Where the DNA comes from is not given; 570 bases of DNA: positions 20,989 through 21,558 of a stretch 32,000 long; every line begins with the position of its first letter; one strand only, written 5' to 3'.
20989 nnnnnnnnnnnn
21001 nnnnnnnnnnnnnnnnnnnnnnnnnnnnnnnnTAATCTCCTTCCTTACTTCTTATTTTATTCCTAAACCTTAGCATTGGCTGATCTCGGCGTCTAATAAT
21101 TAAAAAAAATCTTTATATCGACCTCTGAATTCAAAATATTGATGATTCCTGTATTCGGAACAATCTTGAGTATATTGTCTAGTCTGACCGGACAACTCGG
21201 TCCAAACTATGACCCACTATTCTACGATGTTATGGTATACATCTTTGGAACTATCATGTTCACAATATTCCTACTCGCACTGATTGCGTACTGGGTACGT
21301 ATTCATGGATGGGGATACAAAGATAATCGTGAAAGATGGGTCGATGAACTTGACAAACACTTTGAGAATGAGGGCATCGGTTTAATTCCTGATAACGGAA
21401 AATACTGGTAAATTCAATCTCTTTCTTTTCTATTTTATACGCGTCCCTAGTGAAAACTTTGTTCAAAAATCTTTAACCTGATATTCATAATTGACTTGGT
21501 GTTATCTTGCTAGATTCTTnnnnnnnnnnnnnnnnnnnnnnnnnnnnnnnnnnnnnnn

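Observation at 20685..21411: Two small membrane proteins beside the amo cluster are likely the recently proposed extra AMO subunits (AmoY/AmoZ)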

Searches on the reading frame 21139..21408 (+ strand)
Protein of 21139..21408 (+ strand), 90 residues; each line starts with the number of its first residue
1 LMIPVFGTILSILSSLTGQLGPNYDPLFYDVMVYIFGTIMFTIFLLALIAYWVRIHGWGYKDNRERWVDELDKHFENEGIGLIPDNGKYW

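Call 4: search_solved_structures(query=window:21139-21408:+, max_evalue=10, show_alignments=3)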
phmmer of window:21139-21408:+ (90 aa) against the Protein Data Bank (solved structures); distinct sequences matched with E-value up to 10: 0.

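Call 9: search_protein_families(library=ncbifam, proteins=[window:21139-21408:+], max_evalue=1)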
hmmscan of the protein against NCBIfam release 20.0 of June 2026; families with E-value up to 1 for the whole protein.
window:21139-21408:+ (90 aa): 1 family
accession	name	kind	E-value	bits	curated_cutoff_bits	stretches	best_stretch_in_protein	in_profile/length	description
TIGR00927.1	2A1904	subfamily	0.024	12.3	710.1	1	24-53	557-587/1209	K+-dependent Na+/Ca+ exchanger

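Call 10: search_protein_families(library=pfam, proteins=[window:21139-21408:+], max_evalue=1)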
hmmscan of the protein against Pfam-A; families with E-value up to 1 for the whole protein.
window:21139-21408:+ (90 aa): 0 families

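Call 12: find_homologous_proteins(query=window:21142-21408:+)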
Query window:21142-21408:+ (89 aa): 123 proteins with E <= 0.001 among 127 candidates; the best 120 are listed.
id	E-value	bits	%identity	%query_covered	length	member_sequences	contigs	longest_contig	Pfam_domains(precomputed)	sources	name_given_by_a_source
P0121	6.5e-55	201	98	100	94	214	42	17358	-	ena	-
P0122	2.1e-51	190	93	100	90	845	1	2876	-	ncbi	-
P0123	2.9e-50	186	85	100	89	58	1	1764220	-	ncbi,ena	-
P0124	2.0e-49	184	84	100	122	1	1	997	-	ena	-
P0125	2.4e-49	183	88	100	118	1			-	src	-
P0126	8.1e-49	182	83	100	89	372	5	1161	-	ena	-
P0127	3.4e-48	180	84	100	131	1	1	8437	-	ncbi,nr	ncbi:MAG: hypothetical protein CM1200mP11_4080 [Nitrosopumilaceae archaeon]|nr:MAG: hypothetical pro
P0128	5.7e-48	179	81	100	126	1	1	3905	-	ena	-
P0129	6.1e-48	179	83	100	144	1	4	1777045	-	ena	-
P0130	1.3e-47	178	81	100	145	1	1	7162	-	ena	-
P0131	1.6e-47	178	84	99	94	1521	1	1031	-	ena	-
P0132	1.8e-47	177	82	100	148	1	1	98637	-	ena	-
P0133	2.1e-47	177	82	100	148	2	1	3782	-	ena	-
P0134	5.4e-47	176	81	100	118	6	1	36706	-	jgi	-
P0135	5.7e-47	176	81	100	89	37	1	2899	-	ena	-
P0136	1.6e-46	174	80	100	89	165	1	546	-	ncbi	-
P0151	2.6e-43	164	79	100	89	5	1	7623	-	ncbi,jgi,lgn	-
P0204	3.5e-26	109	57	100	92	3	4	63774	-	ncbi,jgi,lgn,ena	ncbi:MAG TPA: hypothetical protein VIP29_01230 [Nitrososphaeraceae archaeon]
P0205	3.6e-26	109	59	97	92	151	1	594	-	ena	-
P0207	1.0e-24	104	60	88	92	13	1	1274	-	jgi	jgi:hypothetical protein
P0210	5.4e-24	102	57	87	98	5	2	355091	-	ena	-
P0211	2.8e-23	100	57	97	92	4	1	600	-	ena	-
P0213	1.8e-20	91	59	85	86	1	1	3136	-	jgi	jgi:cbb3-type cytochrome oxidase subunit 3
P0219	1.4e-17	81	55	81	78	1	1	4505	-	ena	-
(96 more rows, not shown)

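Call 15: find_related_loci(query=A1, collection=genome_contigs, flank=6000)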
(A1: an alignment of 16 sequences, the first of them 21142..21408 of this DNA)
Query A1 (89 aa) in genome_contigs; peptide patterns used: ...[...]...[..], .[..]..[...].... (x = any residue, [..] = any of these).
600 stretches matched a pattern (row limit reached: there are more); 560 encode a relative of the query (tblastn E <= 1e-3); the best 80 are kept; 80 distinct loci.
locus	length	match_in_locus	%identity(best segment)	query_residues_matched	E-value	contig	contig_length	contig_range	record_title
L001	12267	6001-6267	100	1-89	9e-57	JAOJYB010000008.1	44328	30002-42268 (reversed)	Candidatus Nitrosopelagicus sp. isolate AH-580-D06 AH-580-D06_NODE_8, whole genome shotgun sequence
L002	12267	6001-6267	97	1-89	4e-56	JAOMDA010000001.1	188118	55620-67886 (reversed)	Candidatus Nitrosopelagicus sp. isolate AH-558-D10 AH-558-D10_NODE_1, whole genome shotgun sequence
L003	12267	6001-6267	98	1-89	4e-56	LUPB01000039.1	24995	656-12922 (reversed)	MAG: Nitrosopelagicus sp. REDSEA-S31_B2 scaffold39, whole genome shotgun sequence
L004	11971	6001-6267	99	1-89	2e-56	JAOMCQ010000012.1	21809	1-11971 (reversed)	Candidatus Nitrosopelagicus sp. isolate AH-558-E02 AH-558-E02_NODE_12, whole genome shotgun sequence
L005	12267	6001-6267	99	1-89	3e-56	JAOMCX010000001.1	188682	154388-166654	Candidatus Nitrosopelagicus sp. isolate AH-558-D16 AH-558-D16_NODE_1, whole genome shotgun sequence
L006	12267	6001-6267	97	1-89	4e-56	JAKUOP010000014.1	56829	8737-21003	MAG: Candidatus Nitrosopelagicus sp. isolate ALOHA_A2.0_36 A2.0-Nitrosopelagicus-2_14, whole genome shotgun sequence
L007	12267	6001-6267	99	1-89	3e-56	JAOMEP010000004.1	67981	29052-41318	Candidatus Nitrosopelagicus sp. isolate AH-558-A20 AH-558-A20_NODE_4, whole genome shotgun sequence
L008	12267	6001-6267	99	1-89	3e-56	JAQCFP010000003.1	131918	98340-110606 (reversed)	MAG: Crenarchaeota archaeon isolate casp40-mb.158 NODE_183_length_131918_cov_0.442190, whole genome shotgun sequence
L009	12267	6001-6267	99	1-89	3e-56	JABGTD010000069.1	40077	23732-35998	MAG: Thaumarchaeota archaeon isolate SI034_bin122 k141_1423528, whole genome shotgun sequence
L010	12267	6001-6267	99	1-89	2e-56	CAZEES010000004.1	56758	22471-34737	MAG TPA_asm: uncultured Candidatus Nitrosopelagicus sp. isolate SRP200020_co7_50 genome assembly, contig: NODE_282_lengt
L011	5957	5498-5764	98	1-89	5e-56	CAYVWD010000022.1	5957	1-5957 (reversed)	MAG TPA_asm: uncultured Candidatus Nitrosopelagicus sp. isolate SRP092796_co1_639 genome assembly, contig: k141_2954129,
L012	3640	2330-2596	98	1-89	6e-56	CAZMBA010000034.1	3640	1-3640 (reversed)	MAG TPA_asm: uncultured Candidatus Nitrosopelagicus sp. isolate SRP092796_co1_514 genome assembly, contig: k141_7666637,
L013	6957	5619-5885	96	1-89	1e-55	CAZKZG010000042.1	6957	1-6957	MAG TPA_asm: uncultured Candidatus Nitrosopelagicus sp. isolate SRP092796_co1_728 genome assembly, contig: k141_2305200,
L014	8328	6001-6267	96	1-89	2e-55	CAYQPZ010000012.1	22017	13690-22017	MAG TPA_asm: uncultured Candidatus Nitrosopelagicus sp. isolate binchicken_co267_200 genome assembly, contig: NODE_1297_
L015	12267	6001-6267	82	1-89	3e-54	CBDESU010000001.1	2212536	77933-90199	MAG: Cenarchaeum sp. isolate fbdc7000-120a-4ba8-b0f3-afdbe8a22013 genome assembly, contig: contig_1, whole genome shotgu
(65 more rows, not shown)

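Call 18: find_encoding_contigs(protein=P0204, flank=4000, max_places=4)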
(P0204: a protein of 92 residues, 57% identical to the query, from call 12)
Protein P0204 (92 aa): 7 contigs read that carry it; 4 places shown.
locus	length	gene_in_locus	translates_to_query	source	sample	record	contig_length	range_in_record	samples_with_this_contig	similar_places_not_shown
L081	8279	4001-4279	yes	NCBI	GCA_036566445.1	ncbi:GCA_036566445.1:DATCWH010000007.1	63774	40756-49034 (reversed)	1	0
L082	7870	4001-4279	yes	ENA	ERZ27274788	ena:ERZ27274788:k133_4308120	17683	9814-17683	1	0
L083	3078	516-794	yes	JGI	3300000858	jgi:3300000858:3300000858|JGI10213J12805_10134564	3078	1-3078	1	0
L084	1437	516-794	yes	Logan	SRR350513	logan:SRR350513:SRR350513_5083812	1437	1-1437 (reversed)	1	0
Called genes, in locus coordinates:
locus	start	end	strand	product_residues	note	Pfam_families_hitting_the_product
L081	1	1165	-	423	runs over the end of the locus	PF02403:Seryl_tRNA_N, PF00587:tRNA-synt_2b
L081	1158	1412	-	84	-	-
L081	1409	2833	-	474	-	PF21763:DHH_CID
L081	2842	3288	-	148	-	PF08069:Ribosomal_S13_N, PF00312:Ribosomal_S15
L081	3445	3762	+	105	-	-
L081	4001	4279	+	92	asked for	-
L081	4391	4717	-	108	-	PF01253:SUI1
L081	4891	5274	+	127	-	PF06677:Auto_anti-p27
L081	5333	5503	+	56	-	PF03911:Sec61_beta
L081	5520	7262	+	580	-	PF09843:DUF2070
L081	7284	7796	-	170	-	PF00731:AIRC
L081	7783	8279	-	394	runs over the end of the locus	PF22660:RS_preATP-grasp-like, PF02655:ATP-grasp_3 (weak), PF02222:ATP-grasp, PF17769:PurK_C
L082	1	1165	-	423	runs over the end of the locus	PF02403:Seryl_tRNA_N, PF00587:tRNA-synt_2b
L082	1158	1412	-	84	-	-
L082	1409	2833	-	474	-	PF21763:DHH_CID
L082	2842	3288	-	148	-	PF08069:Ribosomal_S13_N, PF00312:Ribosomal_S15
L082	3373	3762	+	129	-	-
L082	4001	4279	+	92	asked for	-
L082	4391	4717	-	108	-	PF01253:SUI1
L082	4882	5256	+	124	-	PF06677:Auto_anti-p27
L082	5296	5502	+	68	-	PF03911:Sec61_beta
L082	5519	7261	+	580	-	PF09843:DUF2070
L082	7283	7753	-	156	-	PF00731:AIRC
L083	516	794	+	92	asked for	-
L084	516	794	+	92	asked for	-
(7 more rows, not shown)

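Call 19: list_cluster_members(proteins=[P0122, P0131, P0126, P0136, P0151, P0210, P0043, P0064, P0108, P0090])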
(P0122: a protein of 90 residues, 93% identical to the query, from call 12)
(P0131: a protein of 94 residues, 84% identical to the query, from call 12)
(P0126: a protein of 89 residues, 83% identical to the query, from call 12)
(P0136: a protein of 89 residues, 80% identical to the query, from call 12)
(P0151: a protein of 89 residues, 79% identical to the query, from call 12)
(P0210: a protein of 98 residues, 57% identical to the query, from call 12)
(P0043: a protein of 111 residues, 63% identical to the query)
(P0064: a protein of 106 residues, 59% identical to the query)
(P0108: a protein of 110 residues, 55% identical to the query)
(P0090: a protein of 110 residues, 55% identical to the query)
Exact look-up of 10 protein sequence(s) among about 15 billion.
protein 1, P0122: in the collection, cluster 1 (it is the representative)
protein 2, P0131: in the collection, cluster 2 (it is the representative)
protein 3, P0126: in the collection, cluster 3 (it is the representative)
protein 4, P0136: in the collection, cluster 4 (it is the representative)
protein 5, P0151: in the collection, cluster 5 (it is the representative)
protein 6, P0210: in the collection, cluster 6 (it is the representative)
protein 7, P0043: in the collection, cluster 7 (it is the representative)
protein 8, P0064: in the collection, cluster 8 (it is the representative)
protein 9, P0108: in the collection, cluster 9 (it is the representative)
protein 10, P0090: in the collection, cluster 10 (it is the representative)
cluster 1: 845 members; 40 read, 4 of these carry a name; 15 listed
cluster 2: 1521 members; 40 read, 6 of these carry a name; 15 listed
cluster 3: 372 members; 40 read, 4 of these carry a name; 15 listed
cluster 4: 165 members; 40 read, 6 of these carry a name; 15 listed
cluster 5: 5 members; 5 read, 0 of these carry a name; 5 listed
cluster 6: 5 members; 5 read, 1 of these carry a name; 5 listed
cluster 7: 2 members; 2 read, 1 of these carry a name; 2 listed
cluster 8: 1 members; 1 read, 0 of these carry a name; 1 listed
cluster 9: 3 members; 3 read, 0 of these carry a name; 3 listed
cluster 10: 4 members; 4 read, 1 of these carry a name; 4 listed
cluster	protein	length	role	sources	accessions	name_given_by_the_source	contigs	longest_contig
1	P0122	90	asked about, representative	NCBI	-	-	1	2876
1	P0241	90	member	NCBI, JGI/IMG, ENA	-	hypothetical protein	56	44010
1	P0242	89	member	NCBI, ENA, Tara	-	strand:+ start:1216 stop:1485 length:270 start_codon:yes stop_codon:yes gene_type:complete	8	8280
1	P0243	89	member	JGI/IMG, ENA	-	hypothetical protein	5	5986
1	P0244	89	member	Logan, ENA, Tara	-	strand:+ start:356 stop:625 length:270 start_codon:yes stop_codon:yes gene_type:complete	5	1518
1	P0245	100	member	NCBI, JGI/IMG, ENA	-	-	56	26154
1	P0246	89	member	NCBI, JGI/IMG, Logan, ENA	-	-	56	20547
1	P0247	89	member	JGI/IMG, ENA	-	-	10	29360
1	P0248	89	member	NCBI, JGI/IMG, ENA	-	-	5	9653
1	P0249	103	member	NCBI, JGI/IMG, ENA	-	-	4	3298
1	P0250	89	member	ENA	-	-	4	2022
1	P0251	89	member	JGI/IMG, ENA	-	-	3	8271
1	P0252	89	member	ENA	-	-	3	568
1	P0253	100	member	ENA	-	-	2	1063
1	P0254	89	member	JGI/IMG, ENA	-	-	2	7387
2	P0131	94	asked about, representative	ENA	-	-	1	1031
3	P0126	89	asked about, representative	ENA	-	-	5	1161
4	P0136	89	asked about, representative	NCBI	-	-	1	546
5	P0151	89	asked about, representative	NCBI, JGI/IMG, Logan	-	-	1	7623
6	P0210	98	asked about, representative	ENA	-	-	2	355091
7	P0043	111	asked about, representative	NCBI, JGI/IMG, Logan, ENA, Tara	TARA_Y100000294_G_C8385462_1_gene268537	hypothetical protein | strand:- start:33 stop:368 length:336 start_codon:yes stop_codon:yes gene_type:complete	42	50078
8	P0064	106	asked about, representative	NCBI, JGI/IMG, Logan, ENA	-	-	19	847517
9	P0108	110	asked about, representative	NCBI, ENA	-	-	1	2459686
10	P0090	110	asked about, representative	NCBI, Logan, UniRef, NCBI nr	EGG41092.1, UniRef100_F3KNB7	hypothetical protein Nlim_1898 [Candidatus Nitrosarchaeum limnium SFB1] | PDGLE domain-containing protein n=1 Tax=Candidatus Nitrosarchaeum limnium SFB1 ...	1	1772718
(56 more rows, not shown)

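Call 21: find_homologous_proteins(query=L082:3373-3759:+)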
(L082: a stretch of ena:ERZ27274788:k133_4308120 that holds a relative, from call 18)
Query L082:3373-3759:+ (129 aa): 229 proteins with E <= 0.001 among 269 candidates; the best 120 are listed.
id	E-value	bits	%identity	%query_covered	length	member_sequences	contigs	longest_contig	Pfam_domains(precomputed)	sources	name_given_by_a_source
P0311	6.4e-66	237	92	99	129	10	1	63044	-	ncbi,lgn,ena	-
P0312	1.5e-60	220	84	98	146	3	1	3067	-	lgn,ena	-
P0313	1.9e-60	220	84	98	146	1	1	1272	-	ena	-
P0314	3.5e-60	219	86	97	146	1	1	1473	-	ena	-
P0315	3.8e-60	219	84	98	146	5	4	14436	-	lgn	-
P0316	4.9e-60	218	84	98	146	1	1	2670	-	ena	-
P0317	6.4e-60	218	85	97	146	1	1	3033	-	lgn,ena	-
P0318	8.0e-60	218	85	97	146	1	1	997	-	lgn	-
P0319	1.3e-59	217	83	98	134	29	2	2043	-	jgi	jgi:hypothetical protein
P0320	2.1e-59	216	83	98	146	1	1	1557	-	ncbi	-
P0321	2.3e-59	216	83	98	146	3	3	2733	-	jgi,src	-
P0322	3.1e-59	216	88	91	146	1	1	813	-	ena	-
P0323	1.0e-58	214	84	98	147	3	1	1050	-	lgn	-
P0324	1.1e-58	214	83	98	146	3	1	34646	-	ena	-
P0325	1.1e-58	214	83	98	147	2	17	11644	-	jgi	jgi:hypothetical protein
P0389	2.6e-55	203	85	95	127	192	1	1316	-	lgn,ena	-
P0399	1.0e-52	195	80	95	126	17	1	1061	-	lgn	-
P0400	1.4e-52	194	81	93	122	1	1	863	-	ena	-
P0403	1.4e-51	191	77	95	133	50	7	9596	-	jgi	jgi:hypothetical protein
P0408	5.1e-49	183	77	94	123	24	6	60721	-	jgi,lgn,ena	-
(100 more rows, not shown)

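Call 22: list_cluster_members(proteins=[P0408, P0400, P0389, P0399, P0403, P0213, P0219, P0207, P0205, P0211])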
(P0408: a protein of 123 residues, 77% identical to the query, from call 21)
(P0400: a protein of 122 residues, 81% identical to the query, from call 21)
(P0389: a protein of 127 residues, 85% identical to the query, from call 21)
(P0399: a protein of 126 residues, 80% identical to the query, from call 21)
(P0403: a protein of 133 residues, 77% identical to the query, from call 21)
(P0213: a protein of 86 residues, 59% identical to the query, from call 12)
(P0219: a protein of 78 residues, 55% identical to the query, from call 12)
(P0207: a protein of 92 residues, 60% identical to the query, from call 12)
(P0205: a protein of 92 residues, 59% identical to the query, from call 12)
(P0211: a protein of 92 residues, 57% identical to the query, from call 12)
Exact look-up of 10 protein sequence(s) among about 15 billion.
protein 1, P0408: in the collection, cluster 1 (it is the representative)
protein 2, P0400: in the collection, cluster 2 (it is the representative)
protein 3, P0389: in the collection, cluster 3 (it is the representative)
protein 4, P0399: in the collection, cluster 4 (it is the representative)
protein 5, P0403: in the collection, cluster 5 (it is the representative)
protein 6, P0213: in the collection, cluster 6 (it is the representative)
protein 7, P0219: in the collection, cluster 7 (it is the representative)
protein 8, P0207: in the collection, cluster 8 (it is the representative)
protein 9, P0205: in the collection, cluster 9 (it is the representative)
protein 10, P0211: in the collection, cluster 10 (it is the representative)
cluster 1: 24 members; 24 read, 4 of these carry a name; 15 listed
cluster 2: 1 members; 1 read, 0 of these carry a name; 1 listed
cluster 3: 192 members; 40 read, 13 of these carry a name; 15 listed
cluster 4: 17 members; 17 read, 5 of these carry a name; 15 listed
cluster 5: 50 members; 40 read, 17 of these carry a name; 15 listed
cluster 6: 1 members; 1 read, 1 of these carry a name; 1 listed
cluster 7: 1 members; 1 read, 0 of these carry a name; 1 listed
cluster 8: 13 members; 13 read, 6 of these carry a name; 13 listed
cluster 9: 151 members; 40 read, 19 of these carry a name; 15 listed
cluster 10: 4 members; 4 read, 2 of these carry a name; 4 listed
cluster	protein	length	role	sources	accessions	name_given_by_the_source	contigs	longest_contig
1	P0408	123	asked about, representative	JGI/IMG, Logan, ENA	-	-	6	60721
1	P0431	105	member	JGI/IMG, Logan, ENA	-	hypothetical protein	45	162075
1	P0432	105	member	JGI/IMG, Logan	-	hypothetical protein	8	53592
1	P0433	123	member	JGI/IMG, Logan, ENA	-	hypothetical protein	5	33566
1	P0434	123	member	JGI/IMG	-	hypothetical protein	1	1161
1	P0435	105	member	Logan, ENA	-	-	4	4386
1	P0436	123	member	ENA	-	-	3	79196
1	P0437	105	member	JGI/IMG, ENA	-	-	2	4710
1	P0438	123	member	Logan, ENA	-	-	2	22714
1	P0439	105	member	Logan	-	-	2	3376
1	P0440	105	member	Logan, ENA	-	-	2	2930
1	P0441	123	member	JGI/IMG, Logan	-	-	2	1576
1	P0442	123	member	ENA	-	-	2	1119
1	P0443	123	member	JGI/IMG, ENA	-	-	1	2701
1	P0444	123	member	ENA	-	-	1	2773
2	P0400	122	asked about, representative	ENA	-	-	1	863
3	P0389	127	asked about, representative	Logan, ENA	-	-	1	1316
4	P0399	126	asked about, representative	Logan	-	-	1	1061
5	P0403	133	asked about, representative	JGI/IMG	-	hypothetical protein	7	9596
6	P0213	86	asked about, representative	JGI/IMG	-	cbb3-type cytochrome oxidase subunit 3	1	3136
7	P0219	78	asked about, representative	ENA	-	-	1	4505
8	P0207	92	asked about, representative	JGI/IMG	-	hypothetical protein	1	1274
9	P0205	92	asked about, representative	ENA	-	-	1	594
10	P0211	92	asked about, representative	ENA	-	-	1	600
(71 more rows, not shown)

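Call 46: predict_structure(alignment_id=A1)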
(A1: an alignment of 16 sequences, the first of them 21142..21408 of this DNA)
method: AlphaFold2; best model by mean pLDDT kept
length: 89 residues; sequences in the alignment: 16
mean_pLDDT: 70.4   pTM: 0.36
mean pLDDT of the five models: 70.4, 70.4, 70.3, 69.2, 69.1
residues with pLDDT >= 90: 13; 70-90: 31; 50-70: 39; < 50: 6
segments of 3 or more residues with pLDDT < 50: 86-89
pLDDT, mean of each block of 10 residues (from residue 1): 71 63 70 90 94 68 66 64 46
secondary structure, 60 per line:
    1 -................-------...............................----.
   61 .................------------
elements in order: H2-17 H25-55 H60-77
